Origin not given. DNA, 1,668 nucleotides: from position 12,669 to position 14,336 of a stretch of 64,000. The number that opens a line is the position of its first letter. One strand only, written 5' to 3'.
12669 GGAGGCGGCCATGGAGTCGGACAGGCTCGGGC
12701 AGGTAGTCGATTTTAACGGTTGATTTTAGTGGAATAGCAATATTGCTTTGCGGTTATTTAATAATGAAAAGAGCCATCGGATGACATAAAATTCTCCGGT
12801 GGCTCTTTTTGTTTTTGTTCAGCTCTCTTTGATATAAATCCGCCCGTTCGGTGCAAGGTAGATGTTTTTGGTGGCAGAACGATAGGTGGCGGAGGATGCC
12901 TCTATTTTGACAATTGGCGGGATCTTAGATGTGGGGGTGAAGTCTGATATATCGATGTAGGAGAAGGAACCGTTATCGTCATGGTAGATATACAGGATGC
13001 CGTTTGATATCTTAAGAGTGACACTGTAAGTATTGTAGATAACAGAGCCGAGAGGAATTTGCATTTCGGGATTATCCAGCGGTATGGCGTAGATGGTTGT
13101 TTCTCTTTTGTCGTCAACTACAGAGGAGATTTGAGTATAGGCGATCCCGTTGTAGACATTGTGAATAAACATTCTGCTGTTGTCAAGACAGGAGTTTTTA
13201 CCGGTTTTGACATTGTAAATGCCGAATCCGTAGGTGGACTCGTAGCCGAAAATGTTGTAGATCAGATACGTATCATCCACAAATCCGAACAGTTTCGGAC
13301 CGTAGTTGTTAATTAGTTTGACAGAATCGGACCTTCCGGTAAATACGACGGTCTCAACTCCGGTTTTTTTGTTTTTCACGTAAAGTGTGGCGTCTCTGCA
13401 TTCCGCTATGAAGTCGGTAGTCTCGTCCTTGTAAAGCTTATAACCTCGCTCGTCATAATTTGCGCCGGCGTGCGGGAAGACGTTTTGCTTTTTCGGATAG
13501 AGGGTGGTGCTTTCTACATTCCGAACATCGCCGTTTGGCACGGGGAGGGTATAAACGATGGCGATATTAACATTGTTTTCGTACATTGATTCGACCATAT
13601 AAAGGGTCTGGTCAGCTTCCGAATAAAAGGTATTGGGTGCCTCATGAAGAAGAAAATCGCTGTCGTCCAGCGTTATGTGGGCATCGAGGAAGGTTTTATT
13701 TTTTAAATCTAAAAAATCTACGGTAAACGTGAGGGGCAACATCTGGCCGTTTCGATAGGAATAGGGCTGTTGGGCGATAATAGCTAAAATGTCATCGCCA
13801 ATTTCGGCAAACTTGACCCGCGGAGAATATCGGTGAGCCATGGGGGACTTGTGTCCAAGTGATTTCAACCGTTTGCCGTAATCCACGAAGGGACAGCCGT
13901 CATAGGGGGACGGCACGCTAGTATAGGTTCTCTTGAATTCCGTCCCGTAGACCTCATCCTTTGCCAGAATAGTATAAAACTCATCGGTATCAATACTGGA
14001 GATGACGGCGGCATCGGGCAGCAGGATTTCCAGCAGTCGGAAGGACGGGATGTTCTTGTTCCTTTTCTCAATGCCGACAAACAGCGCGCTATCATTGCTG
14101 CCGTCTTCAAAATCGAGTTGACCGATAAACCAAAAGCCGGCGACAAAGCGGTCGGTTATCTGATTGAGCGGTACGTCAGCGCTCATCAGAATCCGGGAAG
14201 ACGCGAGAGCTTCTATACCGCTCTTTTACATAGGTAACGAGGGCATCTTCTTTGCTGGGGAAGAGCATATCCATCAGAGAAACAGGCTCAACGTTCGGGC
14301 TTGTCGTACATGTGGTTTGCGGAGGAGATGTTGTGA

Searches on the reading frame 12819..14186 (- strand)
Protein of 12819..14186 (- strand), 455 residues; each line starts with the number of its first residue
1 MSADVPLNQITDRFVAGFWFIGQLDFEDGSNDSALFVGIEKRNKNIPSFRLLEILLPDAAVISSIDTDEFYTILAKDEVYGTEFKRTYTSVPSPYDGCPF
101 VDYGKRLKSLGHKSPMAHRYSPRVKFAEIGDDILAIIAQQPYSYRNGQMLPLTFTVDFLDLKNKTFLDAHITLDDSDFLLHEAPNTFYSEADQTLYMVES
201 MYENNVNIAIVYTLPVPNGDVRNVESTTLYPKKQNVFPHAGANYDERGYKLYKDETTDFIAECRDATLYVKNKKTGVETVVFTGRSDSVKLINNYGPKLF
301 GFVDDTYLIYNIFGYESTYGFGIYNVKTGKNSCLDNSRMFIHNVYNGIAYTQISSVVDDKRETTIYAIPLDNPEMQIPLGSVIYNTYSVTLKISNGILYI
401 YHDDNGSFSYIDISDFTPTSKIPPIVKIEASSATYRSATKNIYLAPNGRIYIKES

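Call 3: search_protein_families(library=pfam, proteins=[window:12819-14186:-], max_evalue=0.01)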
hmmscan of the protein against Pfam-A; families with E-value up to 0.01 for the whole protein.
window:12819-14186:- (455 aa): 0 families

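Call 4: search_protein_families(library=padloc, proteins=[window:12819-14186:-], max_evalue=0.01)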
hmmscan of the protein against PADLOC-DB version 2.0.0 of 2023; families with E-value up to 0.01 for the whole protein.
window:12819-14186:- (455 aa): 0 families

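Call 5: search_protein_families(library=ncbifam, proteins=[window:12819-14186:-], max_evalue=0.01)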
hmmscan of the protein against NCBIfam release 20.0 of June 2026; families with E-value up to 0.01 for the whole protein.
window:12819-14186:- (455 aa): 0 families

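Call 72: search_protein_families(library=padloc, alignment_id=A3, max_evalue=1e-8)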
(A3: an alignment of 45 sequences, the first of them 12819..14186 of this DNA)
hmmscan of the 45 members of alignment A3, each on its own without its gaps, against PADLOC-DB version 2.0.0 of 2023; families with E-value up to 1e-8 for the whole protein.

A. member 1, window:12819-14186:- (455 aa): 0 families

B. families by the number of members that match (of 45 scanned): 23 families
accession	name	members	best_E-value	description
PDLC04135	mad3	4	1.6e-100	mads_3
PDLC04140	mad8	4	2.9e-38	mads_8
PDLC04134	mad2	2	4.8e-22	mads_2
PDLC00848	E1-E2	1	1.5e-15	E1-E2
PDLC00829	E1-E2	1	7.6e-14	E1-E2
PDLC02707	PbeA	1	3.9e-13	PbeA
PDLC00847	E1-E2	1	1.8e-12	E1-E2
PDLC00840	E1-E2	1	9.3e-12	E1-E2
PDLC00855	E1-E2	1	9.7e-12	E1-E2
PDLC00857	E1-E2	1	5.2e-11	E1-E2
PDLC00828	E1-E2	1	8e-11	E1-E2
PDLC03878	NsnB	1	2.2e-10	-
PDLC00832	E1-E2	1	3.2e-10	E1-E2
PDLC00856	E1-E2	1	5.1e-10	E1-E2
PDLC02980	AriA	1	8.8e-10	-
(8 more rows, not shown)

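Call 73: search_protein_families(library=pfam, alignment_id=A3, max_evalue=1e-10)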
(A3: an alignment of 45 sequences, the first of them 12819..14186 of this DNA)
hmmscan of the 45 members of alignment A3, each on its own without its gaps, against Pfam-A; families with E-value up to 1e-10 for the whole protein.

A. member 1, window:12819-14186:- (455 aa): 0 families

B. families by the number of members that match (of 45 scanned): 63 families (the first 25 are shown)
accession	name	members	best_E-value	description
PF00005.33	ABC_tran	4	4e-31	ABC transporter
PF00006.31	ATP-synt_ab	2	2.9e-77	ATP synthase alpha/beta family, nucleotide-binding domain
PF00664.28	ABC_membrane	2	1.7e-43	ABC transporter transmembrane region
PF22919.1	ATP-synt_VA_C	2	8.2e-29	C-terminal domain of V and A type ATP synthase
PF00012.26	HSP70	1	3.1e-248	Hsp70 protein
PF14057.11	GGGtGRT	1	2.9e-196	GGGtGRT protein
PF01053.26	Cys_Met_Meta_PP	1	1.8e-137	Cys/Met metabolism PLP-dependent enzyme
PF02595.20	Gly_kinase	1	6.3e-130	Glycerate kinase family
PF00224.27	PK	1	2e-126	Pyruvate kinase, barrel domain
PF06130.18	PTAC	1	4.4e-82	Phosphate propanoyltransferase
PF06325.19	PrmA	1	2.9e-79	Ribosomal protein L11 methyltransferase (PrmA)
PF00291.31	PALP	1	8.9e-78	Pyridoxal-phosphate dependent enzyme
PF00122.25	E1-E2_ATPase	1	3e-62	E1-E2 ATPase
PF16227.11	DUF4886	1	1.9e-54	Domain of unknown function (DUF4886)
PF01556.23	DnaJ_C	1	1.1e-52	DnaJ C terminal domain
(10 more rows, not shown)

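Call 76: search_protein_families(library=phrogs, proteins=[window:12819-14186:-], max_evalue=0.001)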
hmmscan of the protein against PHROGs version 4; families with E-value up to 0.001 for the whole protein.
window:12819-14186:- (455 aa): 0 families
